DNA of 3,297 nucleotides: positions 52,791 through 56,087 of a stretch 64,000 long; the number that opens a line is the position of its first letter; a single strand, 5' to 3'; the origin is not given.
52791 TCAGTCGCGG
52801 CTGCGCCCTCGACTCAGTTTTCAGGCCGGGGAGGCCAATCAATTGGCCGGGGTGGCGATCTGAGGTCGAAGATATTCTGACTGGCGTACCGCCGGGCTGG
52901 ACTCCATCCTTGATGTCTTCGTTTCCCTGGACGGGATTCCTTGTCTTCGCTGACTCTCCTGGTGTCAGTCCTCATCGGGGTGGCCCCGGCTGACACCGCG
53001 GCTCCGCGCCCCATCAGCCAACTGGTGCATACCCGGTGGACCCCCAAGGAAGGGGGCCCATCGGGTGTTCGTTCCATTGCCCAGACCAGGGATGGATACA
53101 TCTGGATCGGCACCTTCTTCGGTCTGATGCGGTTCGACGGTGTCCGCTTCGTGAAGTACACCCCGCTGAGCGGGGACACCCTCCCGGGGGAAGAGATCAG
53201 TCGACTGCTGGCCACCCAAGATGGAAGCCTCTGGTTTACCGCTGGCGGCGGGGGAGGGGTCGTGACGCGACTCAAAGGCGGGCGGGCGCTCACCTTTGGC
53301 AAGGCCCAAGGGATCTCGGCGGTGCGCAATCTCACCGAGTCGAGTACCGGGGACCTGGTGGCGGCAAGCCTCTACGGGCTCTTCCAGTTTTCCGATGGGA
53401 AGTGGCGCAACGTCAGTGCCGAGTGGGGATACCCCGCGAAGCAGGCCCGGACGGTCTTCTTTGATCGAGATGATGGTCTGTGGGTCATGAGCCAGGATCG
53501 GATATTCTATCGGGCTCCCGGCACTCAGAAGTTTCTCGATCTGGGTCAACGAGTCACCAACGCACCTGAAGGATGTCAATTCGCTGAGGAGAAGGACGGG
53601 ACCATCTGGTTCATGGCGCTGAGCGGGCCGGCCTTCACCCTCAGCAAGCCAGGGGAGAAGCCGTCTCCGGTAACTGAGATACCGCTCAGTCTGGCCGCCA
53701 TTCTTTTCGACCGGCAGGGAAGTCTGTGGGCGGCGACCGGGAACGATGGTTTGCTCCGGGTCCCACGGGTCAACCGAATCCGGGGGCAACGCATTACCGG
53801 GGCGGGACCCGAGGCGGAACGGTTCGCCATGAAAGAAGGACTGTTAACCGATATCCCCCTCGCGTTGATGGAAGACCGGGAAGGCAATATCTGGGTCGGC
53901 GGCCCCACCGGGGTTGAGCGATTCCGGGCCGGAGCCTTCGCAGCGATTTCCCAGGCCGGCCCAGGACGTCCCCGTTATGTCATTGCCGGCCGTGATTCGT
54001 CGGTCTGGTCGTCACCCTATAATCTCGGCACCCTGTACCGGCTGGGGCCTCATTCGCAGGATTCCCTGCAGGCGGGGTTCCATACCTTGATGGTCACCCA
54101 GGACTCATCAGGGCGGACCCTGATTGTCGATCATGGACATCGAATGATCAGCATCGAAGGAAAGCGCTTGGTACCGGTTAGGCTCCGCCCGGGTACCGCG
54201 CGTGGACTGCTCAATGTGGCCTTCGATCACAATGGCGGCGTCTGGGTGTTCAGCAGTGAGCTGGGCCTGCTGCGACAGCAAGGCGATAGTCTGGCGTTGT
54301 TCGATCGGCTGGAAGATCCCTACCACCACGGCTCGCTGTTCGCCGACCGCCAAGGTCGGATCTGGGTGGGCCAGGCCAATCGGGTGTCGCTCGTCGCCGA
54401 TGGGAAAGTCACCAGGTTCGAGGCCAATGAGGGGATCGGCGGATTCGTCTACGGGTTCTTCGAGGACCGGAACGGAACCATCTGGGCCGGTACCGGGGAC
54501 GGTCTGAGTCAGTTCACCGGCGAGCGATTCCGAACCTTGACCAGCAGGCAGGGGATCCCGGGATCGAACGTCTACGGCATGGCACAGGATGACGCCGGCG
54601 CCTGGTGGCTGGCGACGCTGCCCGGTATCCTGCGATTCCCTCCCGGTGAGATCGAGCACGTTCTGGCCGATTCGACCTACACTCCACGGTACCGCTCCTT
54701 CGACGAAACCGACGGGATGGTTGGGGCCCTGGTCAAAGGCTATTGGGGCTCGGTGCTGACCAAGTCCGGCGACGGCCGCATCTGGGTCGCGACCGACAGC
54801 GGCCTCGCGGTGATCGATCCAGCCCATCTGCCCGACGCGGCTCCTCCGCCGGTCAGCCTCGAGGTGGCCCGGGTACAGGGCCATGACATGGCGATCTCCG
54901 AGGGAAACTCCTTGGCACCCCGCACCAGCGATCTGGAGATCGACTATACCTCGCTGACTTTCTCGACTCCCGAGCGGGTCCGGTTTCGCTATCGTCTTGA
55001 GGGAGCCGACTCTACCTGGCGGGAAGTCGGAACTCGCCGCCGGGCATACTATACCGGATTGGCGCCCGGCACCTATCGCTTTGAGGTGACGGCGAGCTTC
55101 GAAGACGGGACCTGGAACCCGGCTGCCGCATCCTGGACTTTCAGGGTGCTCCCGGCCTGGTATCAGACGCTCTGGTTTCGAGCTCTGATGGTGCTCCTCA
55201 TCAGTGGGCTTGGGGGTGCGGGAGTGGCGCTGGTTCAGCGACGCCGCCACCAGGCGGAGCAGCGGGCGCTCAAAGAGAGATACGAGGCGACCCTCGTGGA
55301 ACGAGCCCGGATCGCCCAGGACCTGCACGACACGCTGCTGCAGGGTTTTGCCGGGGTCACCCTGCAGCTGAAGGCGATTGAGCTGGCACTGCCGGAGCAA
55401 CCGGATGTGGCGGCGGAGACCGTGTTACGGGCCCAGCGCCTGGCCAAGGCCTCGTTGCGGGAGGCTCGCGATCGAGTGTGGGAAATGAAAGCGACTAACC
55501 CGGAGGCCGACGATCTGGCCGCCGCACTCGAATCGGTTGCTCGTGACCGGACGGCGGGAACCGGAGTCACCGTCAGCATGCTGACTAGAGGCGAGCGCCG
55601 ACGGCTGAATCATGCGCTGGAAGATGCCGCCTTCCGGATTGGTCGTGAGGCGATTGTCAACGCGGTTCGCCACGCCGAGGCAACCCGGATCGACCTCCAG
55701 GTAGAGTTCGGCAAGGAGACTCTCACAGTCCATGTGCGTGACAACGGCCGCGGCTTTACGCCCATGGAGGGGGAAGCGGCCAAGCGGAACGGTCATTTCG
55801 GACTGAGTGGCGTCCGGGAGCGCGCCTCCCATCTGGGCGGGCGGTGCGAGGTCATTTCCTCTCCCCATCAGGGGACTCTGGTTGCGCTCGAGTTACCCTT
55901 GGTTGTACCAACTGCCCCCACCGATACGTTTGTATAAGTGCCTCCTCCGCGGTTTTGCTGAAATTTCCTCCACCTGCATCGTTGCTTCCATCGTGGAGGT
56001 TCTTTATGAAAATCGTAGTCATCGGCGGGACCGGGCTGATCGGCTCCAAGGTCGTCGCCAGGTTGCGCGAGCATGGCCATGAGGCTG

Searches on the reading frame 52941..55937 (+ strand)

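Call 64: search_protein_families(library=pfam, proteins=[window:52941-55937:+], max_evalue=0.00001)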
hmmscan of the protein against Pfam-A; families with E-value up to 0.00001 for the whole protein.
window:52941-55937:+ (998 aa): 5 families
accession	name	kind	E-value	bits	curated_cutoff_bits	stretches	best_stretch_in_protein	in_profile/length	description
PF07494.17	Reg_prop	-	1.8e-29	98.4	20.4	0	41-59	5-23/24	Two component regulator propeller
PF07495.19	Y_Y_Y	-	4.3e-17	62.2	26.6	1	674-737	2-65/65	Y_Y_Y domain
PF07730.19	HisKA_3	-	8.8e-15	55.4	24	1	787-851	1-65/68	Histidine kinase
PF02518.31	HATPase_c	-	2.2e-14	54.3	26.4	1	894-987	3-109/111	Histidine kinase-, DNA gyrase B-, and HSP90-like ATPase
PF13581.12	HATPase_c_2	-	6.8e-06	26.6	27.4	0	902-948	37-88/127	Histidine kinase-like ATPase domain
